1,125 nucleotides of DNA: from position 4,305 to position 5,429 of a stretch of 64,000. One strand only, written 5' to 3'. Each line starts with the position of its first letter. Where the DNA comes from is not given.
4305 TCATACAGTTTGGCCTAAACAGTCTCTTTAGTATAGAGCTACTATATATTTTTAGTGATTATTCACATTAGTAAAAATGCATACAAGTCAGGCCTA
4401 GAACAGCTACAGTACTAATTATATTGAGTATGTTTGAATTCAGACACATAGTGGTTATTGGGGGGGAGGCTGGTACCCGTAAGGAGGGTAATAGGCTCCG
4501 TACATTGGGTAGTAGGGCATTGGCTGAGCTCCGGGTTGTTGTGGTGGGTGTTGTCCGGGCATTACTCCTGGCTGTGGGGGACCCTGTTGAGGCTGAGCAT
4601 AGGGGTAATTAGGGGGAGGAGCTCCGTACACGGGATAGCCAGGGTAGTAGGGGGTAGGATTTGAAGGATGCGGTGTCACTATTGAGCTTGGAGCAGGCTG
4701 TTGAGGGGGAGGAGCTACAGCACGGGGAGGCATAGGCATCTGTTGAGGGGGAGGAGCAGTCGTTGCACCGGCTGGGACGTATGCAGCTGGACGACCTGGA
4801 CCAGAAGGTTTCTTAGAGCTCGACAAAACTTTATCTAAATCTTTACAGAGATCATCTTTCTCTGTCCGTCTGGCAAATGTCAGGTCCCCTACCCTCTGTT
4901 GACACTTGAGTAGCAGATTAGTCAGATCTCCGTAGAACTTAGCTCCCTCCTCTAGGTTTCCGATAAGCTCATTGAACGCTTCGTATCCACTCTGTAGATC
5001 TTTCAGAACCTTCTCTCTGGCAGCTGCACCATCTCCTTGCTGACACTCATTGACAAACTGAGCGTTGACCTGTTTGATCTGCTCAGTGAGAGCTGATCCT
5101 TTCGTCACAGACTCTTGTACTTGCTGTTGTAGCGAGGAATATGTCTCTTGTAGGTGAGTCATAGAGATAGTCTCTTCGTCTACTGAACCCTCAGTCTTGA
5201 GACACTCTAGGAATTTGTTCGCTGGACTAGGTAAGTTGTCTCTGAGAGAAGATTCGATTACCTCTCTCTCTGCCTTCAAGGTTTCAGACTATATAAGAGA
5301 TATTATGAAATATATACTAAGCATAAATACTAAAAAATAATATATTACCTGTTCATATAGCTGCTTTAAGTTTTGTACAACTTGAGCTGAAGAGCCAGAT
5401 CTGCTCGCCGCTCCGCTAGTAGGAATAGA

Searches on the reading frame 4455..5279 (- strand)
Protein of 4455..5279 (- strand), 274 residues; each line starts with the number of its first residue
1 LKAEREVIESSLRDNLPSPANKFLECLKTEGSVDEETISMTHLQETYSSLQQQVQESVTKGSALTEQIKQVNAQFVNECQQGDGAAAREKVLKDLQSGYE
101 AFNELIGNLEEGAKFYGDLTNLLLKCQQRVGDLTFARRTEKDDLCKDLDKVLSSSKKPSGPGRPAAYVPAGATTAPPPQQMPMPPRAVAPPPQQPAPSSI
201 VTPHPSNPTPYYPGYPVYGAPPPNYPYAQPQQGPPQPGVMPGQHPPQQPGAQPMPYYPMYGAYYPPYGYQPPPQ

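Call 9: search_protein_families(library=pfam, proteins=[window:4455-5279:-], max_evalue=0.001)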
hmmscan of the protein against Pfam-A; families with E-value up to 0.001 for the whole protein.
window:4455-5279:- (274 aa): 1 family
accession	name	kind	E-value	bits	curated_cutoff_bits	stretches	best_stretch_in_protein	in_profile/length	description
PF13949.11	ALIX_LYPXL_bnd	-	4.6e-29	102.1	30.8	1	1-140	152-295/295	ALIX V-shaped domain binding to HIV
